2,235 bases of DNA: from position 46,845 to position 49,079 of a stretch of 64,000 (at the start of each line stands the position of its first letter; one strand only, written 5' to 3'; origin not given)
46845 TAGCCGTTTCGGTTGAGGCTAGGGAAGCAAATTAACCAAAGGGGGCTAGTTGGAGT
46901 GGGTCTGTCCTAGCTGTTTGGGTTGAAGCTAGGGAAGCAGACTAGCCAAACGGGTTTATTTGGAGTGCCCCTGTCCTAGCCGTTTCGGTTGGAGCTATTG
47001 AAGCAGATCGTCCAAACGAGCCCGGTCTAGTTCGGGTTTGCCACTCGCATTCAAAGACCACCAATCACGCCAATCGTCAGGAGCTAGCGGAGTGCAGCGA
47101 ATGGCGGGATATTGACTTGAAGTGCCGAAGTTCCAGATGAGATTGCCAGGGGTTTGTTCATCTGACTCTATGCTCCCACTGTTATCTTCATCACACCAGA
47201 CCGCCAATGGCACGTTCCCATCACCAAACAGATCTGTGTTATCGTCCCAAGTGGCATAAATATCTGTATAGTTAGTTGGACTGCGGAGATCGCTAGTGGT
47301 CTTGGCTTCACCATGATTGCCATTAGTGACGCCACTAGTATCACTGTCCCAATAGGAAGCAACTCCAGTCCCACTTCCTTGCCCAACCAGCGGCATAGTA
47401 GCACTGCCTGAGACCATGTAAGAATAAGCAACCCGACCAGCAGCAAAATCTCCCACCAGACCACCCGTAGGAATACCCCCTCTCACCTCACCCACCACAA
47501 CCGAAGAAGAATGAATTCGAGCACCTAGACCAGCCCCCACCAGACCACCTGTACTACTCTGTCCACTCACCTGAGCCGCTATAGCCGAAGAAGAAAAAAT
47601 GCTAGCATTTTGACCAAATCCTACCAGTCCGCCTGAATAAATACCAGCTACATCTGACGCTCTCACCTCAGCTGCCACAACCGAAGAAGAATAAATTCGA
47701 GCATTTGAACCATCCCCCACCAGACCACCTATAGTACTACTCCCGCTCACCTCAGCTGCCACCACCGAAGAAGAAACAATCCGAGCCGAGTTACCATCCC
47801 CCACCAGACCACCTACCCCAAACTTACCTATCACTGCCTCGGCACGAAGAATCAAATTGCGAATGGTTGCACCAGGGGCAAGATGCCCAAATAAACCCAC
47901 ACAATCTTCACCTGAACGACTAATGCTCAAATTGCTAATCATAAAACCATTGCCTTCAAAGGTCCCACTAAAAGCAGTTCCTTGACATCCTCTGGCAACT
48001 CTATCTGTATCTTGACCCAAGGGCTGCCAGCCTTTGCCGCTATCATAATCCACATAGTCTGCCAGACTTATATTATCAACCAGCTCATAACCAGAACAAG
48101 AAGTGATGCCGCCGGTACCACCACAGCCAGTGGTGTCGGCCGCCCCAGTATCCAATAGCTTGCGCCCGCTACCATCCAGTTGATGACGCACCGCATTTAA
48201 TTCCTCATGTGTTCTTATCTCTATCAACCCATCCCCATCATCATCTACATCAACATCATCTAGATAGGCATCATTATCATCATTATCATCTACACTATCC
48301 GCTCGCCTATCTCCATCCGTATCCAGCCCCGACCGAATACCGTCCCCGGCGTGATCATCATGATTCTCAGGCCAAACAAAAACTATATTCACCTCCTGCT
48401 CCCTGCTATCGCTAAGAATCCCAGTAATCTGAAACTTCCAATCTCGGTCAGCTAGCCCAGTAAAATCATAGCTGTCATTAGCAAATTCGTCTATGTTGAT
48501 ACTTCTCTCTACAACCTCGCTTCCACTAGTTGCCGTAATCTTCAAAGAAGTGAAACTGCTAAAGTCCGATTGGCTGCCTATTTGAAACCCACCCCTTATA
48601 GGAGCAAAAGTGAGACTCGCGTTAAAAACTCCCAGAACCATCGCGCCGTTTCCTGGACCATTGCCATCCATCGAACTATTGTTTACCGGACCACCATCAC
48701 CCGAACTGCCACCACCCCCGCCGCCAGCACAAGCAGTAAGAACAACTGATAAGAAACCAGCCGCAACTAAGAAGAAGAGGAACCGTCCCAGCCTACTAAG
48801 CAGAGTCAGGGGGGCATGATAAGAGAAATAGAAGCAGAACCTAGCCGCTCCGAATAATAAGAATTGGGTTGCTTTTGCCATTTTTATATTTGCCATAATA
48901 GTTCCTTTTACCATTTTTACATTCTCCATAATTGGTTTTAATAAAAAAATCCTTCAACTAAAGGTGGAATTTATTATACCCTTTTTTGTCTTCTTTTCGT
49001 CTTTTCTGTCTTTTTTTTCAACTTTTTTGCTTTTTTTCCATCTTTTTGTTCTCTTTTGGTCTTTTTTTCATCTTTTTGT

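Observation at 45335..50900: Two roughly 1.6-kb arrays of a 66-bp tandem repeat, derived from the 3' coding end of the GLUG genes and placed between each gene's stop and the next gene's promoter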

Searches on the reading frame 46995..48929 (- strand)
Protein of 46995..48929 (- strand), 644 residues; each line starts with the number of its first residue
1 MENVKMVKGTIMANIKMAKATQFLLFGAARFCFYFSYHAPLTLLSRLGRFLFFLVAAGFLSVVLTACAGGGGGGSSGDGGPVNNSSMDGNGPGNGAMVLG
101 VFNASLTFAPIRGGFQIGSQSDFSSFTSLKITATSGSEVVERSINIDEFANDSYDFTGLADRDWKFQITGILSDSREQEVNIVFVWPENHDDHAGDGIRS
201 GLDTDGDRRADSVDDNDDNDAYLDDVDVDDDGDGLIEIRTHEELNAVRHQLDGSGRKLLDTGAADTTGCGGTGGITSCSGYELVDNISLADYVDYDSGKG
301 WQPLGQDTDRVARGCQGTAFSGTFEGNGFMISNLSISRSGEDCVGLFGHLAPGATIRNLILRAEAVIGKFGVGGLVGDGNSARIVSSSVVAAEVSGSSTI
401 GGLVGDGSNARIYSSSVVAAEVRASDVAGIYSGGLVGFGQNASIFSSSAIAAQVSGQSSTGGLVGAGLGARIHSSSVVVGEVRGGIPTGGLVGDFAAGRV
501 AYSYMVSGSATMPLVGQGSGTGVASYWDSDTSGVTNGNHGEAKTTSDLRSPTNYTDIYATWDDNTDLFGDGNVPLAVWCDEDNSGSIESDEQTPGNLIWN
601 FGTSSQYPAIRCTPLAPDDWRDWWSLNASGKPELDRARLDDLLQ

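Call 9: search_protein_families(library=pfam, proteins=[window:46995-48929:-], max_evalue=0.01)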
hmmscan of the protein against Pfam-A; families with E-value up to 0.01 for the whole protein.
window:46995-48929:- (644 aa): 0 families

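Call 12: find_encoding_contigs(protein=window:46995-48929:-, flank=10000, max_places=6)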
Protein window:46995-48929:- (644 aa): no gene with exactly this product is on record in the collection.

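Call 13: find_homologous_proteins(query=window:46995-48929:-)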
Query window:46995-48929:- (644 aa): 567 proteins with E <= 0.001 among 8000 candidates; the best 120 are listed.
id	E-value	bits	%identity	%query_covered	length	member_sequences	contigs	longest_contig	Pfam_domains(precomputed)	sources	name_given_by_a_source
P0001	0.0e+0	1422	100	99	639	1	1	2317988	-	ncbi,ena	-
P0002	1.6e-254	864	58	68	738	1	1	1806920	-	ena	-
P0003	2.9e-244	831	58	68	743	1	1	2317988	-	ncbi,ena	-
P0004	3.8e-241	820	60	71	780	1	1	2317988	-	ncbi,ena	-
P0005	6.2e-239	813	55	94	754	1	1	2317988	-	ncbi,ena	-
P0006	5.9e-238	810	52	68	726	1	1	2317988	-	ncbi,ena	-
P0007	2.4e-231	788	59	99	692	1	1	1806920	-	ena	-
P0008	1.9e-228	778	62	98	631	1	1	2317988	-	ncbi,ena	-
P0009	4.4e-225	767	53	61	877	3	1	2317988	PF07581.18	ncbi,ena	-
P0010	1.6e-222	759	55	68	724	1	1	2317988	-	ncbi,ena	-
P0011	3.3e-222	758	56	93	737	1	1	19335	-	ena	-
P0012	4.5e-222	757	60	69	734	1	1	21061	-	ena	-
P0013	1.0e-219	749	65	64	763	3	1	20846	PF02412.24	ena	-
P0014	1.4e-219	749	48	50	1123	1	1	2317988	PF07581.18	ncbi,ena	-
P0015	1.9e-219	749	56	70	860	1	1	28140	-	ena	-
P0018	6.0e-217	740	52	93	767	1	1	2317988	PF07581.18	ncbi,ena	-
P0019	1.1e-215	736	59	42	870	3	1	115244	-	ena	-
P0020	6.9e-215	733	52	68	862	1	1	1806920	-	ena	-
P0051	3.0e-199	682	47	100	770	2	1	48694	-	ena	-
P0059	6.4e-197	674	65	64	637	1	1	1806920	-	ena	-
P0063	1.6e-194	666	48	64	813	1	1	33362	PF07581.18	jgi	-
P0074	4.4e-191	655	46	46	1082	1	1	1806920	PF07581.18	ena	-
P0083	9.9e-188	644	54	92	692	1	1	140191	-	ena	-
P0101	6.1e-182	625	51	65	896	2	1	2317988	PF07581.18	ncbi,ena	-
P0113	3.8e-175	602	53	48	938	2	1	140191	PF07581.18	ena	-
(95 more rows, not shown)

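Call 14: find_encoding_contigs(protein=P0001, flank=10000, max_places=4)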
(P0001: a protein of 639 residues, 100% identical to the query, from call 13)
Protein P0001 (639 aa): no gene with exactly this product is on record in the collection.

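Call 15: list_cluster_members(proteins=[P0001, P0002, P0063])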
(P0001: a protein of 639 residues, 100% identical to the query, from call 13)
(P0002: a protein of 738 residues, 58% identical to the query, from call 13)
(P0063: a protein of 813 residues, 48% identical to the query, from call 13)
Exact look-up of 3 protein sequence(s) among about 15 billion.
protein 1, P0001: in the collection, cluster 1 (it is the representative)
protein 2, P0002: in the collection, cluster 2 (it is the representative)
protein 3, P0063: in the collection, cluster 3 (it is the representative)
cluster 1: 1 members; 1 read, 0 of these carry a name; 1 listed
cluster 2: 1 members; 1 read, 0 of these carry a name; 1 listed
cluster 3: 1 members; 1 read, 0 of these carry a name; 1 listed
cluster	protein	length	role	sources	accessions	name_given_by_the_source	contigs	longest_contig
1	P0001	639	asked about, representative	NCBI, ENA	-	-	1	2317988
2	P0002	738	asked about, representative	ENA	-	-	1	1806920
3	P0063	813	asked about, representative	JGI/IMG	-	-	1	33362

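Call 17: find_encoding_contigs(protein=P0002, flank=10000, max_places=3)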
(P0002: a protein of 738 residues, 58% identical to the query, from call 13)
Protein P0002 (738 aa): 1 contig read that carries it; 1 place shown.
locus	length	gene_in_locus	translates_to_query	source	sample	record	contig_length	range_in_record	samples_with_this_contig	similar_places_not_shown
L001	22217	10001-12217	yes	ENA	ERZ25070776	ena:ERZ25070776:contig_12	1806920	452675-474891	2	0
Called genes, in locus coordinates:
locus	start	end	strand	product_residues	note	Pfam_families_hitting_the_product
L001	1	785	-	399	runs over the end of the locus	PF13416:SBP_bac_8, PF01547:SBP_bac_1 (weak)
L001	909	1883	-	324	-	PF00710:Asparaginase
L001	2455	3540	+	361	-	PF07992:Pyr_redox_2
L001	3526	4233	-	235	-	PF01259:SAICAR_synt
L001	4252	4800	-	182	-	-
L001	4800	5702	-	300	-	PF00701:DHDPS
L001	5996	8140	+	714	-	-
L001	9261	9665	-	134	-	PF00701:DHDPS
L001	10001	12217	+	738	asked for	-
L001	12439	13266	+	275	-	PF01738:DLH, PF00326:Peptidase_S9 (faint), PF08840:BAAT_C (faint)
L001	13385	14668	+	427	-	PF00815:Histidinol_dh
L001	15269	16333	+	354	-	PF00155:Aminotran_1_2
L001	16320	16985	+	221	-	PF02527:GidB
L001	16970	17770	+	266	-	PF00142:Fer4_NifH (weak), PF01656:CbiA, PF06564:CBP_BcsQ (weak), PF09140:MipZ, PF13614:AAA_31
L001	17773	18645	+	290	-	PF02195:ParB_N, PF17762:HTH_ParB, PF23552:ParB_C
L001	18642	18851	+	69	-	-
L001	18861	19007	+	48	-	-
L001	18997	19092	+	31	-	-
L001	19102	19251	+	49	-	-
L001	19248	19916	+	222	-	PF09365:DUF2461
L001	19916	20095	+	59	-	-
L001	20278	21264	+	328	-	PF08240:ADH_N, PF00107:ADH_zinc_N, PF13602:ADH_zinc_N_2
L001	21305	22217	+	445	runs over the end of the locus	PF01225:Mur_ligase, PF08245:Mur_ligase_M, PF02875:Mur_ligase_C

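Call 18: find_encoding_contigs(protein=P0063, flank=10000, max_places=3)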
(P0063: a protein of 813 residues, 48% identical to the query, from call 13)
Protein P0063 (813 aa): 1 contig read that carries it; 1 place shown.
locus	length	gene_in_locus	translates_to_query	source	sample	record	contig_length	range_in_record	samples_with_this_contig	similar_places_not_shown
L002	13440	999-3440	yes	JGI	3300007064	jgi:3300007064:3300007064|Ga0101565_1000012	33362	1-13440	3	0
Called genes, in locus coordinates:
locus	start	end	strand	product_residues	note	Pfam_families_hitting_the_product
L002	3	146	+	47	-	?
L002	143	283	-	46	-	-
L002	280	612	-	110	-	-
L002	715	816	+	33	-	-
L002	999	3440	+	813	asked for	PF07581:Glug (faint)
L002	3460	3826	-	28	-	-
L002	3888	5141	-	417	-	PF00583:Acetyltransf_1, PF13508:Acetyltransf_7 (weak)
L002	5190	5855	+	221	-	PF00406:ADK, PF13207:AAA_17, PF05191:ADK_lid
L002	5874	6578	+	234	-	PF00814:TsaD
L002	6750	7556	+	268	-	PF00142:Fer4_NifH (faint), PF02374:ArsA_ATPase (faint), PF07015:VirC1 (weak), PF09140:MipZ (weak), PF10609:ParA, PF13614:AAA_31, PF01656:CbiA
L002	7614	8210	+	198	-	PF03379:CcmB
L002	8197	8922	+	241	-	PF01578:Cytochrom_C_asm, PF27518:CcmC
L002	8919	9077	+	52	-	PF04995:CcmD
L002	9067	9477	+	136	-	PF03100:CcmE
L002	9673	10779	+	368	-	PF01297:ZnuA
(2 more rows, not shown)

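Call 28: find_related_loci(query=A1, collection=genome_contigs, flank=6000)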
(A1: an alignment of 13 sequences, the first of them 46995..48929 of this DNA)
Query A1 (644 aa) in genome_contigs; peptide patterns used: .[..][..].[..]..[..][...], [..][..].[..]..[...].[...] (x = any residue, [..] = any of these).
42 stretches matched a pattern; 2 encode a relative of the query (tblastn E <= 1e-3); 2 distinct loci.
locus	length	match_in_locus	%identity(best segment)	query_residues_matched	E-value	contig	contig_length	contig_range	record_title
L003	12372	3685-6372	26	228-642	1e-19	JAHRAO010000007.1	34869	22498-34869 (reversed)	MAG: Gammaproteobacteria bacterium isolate MEX2-MAG4 k127_362613_2736, whole genome shotgun sequence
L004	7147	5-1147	36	342-613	1e-9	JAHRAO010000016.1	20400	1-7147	MAG: Gammaproteobacteria bacterium isolate MEX2-MAG4 k127_257473_5836, whole genome shotgun sequence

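Call 29: find_related_loci(query=A1, collection=metagenome_contigs, flank=5000)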
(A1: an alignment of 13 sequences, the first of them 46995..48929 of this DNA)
Query A1 (644 aa) in metagenome_contigs; peptide patterns used: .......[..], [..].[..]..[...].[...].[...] (x = any residue, [..] = any of these).
600 stretches matched a pattern (row limit reached: there are more); 21 encode a relative of the query (tblastn E <= 1e-3); 21 distinct loci.
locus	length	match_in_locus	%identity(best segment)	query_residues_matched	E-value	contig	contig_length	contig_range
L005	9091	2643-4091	34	191-615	8e-51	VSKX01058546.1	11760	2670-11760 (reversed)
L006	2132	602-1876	35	215-621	2e-46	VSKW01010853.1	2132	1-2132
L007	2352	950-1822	39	218-509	1e-38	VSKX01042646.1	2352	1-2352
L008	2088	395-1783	31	202-627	2e-38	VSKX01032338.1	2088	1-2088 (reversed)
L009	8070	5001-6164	30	195-610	2e-31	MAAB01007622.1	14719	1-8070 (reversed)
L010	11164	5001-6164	30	195-610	3e-31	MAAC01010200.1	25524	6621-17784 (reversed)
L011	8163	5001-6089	33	218-497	2e-30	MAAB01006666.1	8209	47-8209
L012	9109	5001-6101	29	218-611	6e-28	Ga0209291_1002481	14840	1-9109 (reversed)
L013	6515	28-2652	31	218-621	1e-25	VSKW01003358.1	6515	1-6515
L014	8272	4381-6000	32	203-610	2e-23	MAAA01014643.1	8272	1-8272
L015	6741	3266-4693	37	226-495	3e-21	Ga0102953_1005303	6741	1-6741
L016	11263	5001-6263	28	221-609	1e-19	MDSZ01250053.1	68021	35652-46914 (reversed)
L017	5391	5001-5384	38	227-361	2e-19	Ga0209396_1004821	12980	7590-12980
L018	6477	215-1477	26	221-609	4e-19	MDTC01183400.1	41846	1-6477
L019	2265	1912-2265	40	227-339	1e-18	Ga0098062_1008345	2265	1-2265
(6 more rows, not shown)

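Call 32: find_encoding_contigs(protein=P0083, flank=10000, max_places=3)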
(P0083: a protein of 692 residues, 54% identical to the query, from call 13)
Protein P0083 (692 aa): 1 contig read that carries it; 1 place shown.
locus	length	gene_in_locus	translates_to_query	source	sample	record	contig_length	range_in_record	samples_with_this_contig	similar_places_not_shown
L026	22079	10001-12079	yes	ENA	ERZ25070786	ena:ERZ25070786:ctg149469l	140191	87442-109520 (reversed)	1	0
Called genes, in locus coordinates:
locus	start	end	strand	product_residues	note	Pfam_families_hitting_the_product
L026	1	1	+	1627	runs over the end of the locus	PF13156:Mrr_cat_2, PF00270:DEAD (faint), PF04851:ResIII, PF00271:Helicase_C, PF22240:ISP_coupler, PF02384:N6_Mtase (weak), PF07669:Eco57I (weak), PF18135:Type_ISP_C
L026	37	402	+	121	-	-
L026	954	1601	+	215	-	PF00694:Aconitase_C, PF27512:LeuD, PF27434:LeuD_C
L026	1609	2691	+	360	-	PF00180:Iso_dh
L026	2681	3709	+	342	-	PF01118:Semialdhyde_dh, PF02774:Semialdhyde_dhC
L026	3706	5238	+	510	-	PF25800:FimV_N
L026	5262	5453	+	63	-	-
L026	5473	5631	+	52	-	-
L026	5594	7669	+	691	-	-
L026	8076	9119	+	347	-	-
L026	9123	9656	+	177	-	-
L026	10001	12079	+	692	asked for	-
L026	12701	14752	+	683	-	-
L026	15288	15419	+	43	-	-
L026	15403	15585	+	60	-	-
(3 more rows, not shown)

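Call 33: find_encoding_contigs(protein=P0007, flank=10000, max_places=3)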
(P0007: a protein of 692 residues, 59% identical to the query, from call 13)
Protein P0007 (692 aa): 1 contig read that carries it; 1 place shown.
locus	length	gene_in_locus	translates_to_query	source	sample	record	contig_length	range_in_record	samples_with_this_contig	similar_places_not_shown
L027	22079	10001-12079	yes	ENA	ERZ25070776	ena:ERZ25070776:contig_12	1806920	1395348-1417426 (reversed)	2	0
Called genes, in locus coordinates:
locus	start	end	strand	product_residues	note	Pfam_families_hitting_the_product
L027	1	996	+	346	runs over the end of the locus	PF00730:HhH-GPD, PF00633:HHH (weak), PF14815:NUDIX_4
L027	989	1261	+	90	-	PF04362:Iron_traffic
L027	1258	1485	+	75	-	PF02609:Exonuc_VII_S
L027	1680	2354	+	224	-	PF00348:polyprenyl_synt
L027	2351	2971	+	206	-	PF03548:LolA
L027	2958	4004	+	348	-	PF01210:NAD_Gly3P_dh_N, PF02558:ApbA (weak), PF03807:F420_oxidored (faint), PF07479:NAD_Gly3P_dh_C, PF20618:GPD_NAD_C_bact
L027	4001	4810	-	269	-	PF01128:IspD, PF12804:NTP_transf_3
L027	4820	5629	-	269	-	PF03721:UDPG_MGDP_dh_N, PF00984:UDPG_MGDP_dh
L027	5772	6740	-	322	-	PF01515:PTA_PTB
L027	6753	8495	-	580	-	PF02776:TPP_enzyme_N, PF00205:TPP_enzyme_M, PF02775:TPP_enzyme_C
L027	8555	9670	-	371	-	PF05222:AlaDh_PNT_N, PF01262:AlaDh_PNT_C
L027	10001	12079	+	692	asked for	-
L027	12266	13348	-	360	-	PF04303:PrpF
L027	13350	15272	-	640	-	PF01970:TctA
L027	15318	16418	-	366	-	PF03401:TctC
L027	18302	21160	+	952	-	PF07581:Glug (faint)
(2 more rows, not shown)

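Call 42: find_encoding_contigs(protein=P0051, flank=10000, max_places=4)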
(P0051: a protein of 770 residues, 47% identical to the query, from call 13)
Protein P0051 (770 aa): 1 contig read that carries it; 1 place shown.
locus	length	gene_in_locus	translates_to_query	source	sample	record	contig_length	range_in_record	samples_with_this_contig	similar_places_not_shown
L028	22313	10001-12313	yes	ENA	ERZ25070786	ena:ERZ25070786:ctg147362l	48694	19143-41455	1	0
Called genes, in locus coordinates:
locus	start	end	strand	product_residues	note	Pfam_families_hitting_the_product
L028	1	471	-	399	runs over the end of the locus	PF13416:SBP_bac_8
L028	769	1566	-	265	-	PF00710:Asparaginase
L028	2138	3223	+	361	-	PF07992:Pyr_redox_2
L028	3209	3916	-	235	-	PF01259:SAICAR_synt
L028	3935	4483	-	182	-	-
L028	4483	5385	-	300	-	PF00701:DHDPS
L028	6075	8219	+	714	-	-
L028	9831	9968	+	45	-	-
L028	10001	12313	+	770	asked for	-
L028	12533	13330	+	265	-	PF01738:DLH, PF00326:Peptidase_S9 (faint), PF08840:BAAT_C (faint)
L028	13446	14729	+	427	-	PF00815:Histidinol_dh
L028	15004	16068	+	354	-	PF00155:Aminotran_1_2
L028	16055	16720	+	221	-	PF02527:GidB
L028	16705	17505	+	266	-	PF00142:Fer4_NifH (weak), PF01656:CbiA, PF06564:CBP_BcsQ (weak), PF09140:MipZ, PF13614:AAA_31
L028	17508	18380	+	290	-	PF02195:ParB_N, PF17762:HTH_ParB, PF23552:ParB_C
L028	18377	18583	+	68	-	-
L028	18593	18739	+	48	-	-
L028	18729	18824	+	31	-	-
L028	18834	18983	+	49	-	-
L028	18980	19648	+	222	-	PF09365:DUF2461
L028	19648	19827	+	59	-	-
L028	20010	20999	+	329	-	PF08240:ADH_N, PF00107:ADH_zinc_N, PF13602:ADH_zinc_N_2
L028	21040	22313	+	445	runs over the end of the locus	PF01225:Mur_ligase, PF08245:Mur_ligase_M, PF02875:Mur_ligase_C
